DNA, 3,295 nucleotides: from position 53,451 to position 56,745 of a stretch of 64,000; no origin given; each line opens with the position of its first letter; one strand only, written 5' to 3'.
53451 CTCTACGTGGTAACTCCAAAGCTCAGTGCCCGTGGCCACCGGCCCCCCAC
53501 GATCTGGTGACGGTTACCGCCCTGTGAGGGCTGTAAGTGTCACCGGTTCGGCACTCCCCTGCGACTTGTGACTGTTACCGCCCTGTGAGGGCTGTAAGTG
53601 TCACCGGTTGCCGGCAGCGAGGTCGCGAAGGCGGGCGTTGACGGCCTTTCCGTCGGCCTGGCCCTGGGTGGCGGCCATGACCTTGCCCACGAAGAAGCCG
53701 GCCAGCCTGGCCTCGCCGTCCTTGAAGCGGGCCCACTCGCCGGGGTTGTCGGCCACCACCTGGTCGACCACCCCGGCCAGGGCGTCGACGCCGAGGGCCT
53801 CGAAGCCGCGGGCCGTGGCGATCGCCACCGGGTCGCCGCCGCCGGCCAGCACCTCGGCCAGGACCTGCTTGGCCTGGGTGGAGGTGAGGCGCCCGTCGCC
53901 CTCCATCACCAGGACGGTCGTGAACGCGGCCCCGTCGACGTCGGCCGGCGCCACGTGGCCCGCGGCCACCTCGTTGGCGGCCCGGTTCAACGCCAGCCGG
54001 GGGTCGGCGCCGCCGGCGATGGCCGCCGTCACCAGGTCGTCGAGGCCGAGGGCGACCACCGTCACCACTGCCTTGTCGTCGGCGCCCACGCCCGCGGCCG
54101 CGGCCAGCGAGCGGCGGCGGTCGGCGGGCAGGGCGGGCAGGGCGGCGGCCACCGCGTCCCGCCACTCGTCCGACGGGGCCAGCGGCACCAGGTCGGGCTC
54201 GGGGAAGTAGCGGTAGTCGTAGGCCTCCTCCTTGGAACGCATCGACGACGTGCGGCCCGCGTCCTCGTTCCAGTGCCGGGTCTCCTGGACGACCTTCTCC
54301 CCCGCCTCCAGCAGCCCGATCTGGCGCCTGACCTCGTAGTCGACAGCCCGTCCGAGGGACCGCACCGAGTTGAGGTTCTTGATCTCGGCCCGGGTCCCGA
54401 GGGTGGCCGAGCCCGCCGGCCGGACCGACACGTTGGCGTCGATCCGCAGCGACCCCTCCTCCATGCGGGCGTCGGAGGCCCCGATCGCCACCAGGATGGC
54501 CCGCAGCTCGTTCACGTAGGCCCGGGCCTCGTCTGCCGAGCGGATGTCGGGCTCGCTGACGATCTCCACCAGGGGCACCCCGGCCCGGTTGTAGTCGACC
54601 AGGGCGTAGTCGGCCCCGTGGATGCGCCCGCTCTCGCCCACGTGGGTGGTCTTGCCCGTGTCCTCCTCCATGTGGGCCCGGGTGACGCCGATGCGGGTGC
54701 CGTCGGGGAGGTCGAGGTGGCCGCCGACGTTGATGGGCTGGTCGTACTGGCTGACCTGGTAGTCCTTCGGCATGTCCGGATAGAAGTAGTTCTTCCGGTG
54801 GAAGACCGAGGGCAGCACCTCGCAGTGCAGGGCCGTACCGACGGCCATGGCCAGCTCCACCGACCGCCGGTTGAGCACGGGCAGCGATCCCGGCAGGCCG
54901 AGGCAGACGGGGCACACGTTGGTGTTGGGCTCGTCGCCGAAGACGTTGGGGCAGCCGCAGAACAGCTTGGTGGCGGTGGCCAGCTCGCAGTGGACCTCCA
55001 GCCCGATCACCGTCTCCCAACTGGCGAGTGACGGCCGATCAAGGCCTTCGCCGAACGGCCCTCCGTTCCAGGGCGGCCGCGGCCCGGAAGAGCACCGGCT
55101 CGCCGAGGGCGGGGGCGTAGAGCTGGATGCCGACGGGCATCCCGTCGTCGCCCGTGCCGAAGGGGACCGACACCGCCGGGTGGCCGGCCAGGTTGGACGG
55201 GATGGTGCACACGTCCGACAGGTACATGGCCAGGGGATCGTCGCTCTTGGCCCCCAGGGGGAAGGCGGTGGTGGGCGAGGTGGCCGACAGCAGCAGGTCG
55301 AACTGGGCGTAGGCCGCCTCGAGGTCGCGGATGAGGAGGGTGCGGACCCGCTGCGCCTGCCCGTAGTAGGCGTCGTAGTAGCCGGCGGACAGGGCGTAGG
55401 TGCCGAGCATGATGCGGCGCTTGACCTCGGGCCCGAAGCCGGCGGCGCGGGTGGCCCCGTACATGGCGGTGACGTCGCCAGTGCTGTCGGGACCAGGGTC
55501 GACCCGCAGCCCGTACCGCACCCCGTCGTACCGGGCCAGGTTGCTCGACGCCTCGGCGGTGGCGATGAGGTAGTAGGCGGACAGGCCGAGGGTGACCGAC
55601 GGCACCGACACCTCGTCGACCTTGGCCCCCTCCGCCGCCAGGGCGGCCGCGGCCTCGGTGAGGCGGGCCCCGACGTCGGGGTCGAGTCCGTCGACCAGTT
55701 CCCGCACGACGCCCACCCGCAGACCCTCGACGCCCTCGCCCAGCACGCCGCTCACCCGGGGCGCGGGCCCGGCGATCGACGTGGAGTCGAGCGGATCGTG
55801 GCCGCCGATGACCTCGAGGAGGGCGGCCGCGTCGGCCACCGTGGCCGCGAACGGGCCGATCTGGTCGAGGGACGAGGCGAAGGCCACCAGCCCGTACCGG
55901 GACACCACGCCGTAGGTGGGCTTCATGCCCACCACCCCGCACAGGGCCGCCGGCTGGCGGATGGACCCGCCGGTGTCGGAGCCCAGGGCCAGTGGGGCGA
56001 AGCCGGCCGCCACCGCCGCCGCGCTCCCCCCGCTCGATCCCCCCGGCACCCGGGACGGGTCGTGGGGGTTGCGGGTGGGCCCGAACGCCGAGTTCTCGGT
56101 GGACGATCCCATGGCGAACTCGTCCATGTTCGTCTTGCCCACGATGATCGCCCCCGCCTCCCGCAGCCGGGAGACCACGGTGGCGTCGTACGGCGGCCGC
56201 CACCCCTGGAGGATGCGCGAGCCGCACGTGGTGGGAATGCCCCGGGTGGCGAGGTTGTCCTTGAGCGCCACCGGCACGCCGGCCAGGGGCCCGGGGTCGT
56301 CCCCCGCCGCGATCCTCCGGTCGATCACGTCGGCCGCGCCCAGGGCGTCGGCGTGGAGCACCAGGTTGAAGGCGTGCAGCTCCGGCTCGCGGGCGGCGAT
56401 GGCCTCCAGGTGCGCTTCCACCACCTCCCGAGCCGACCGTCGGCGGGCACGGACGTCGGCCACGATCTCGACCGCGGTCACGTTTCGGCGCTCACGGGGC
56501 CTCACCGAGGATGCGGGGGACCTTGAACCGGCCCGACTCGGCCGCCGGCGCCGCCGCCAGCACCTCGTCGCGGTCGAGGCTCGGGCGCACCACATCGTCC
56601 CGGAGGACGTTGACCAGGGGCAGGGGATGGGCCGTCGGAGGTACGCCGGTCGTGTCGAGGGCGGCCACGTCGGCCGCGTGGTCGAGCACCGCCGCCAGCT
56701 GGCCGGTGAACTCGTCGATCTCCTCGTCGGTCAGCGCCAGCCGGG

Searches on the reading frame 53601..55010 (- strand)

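Call 34: search_protein_families(library=pfam, proteins=[window:53601-55010:-], max_evalue=0.00001)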
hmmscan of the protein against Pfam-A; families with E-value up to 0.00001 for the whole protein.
window:53601-55010:- (469 aa): 2 families
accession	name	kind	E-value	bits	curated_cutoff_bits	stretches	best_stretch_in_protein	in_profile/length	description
PF02934.20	GatB_N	-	3.8e-112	374.4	23.4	1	1-283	2-275/277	GatB/GatE catalytic domain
PF02637.23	GatB_Yqey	-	6.3e-22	78.5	27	1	335-463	11-146/148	GatB domain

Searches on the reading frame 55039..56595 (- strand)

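Call 34: search_protein_families(library=pfam, proteins=[window:55039-56595:-], max_evalue=0.00001)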
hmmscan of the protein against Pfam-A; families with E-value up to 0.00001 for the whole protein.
window:55039-56595:- (518 aa): 1 family
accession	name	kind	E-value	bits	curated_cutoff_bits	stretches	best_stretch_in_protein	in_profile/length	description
PF01425.27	Amidase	-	3.5e-157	524.5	27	1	57-500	1-442/445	Amidase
